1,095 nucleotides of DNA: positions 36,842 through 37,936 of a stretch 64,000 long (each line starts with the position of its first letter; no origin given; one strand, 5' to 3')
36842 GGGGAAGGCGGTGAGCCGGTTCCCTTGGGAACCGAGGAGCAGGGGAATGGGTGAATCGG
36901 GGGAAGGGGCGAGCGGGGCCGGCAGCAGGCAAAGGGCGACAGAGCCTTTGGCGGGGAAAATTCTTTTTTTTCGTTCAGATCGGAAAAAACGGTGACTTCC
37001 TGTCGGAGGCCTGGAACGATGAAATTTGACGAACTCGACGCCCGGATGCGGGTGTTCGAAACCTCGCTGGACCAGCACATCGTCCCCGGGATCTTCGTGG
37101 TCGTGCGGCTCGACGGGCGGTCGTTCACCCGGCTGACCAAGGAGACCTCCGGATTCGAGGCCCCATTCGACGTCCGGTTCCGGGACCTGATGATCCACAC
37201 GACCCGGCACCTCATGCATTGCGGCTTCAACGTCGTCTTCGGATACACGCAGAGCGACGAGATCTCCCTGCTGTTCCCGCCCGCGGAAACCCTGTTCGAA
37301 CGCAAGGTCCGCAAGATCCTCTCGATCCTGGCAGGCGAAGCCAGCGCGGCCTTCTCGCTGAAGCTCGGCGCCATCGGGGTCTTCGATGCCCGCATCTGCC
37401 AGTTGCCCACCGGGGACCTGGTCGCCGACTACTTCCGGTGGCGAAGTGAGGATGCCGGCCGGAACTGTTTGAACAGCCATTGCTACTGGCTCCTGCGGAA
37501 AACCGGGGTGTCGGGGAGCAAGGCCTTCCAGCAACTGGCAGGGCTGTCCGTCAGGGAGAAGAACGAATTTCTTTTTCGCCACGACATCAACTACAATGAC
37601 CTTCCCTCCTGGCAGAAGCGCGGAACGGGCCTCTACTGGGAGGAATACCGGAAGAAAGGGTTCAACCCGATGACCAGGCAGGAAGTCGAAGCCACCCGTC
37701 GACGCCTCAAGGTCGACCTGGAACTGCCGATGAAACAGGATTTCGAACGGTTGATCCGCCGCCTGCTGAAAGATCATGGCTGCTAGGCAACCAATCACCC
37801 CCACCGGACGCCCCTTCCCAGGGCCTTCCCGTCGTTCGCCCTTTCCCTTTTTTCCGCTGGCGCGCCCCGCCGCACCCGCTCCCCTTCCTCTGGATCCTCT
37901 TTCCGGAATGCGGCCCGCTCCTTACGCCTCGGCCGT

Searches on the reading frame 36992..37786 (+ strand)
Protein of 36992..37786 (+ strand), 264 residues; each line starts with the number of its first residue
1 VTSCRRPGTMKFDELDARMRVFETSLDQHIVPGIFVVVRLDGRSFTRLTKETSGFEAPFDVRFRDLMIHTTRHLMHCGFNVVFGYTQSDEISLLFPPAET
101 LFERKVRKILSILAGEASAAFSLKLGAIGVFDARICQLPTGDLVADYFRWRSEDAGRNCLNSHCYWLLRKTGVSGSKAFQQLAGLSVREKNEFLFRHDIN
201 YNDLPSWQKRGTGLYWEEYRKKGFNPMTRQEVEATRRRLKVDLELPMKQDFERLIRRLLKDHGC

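Call 75: search_protein_families(library=pfam, proteins=[window:36992-37786:+], max_evalue=0.0001)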
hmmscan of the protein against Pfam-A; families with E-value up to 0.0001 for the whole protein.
window:36992-37786:+ (264 aa): 2 families
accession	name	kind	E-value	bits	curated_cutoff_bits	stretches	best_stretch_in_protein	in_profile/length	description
PF04446.17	Thg1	-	2.2e-32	112.2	29.2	1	17-139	2-130/130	tRNAHis guanylyltransferase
PF14413.11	Thg1C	-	1.9e-15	57.6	26.3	1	144-234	3-95/116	Thg1 C terminal domain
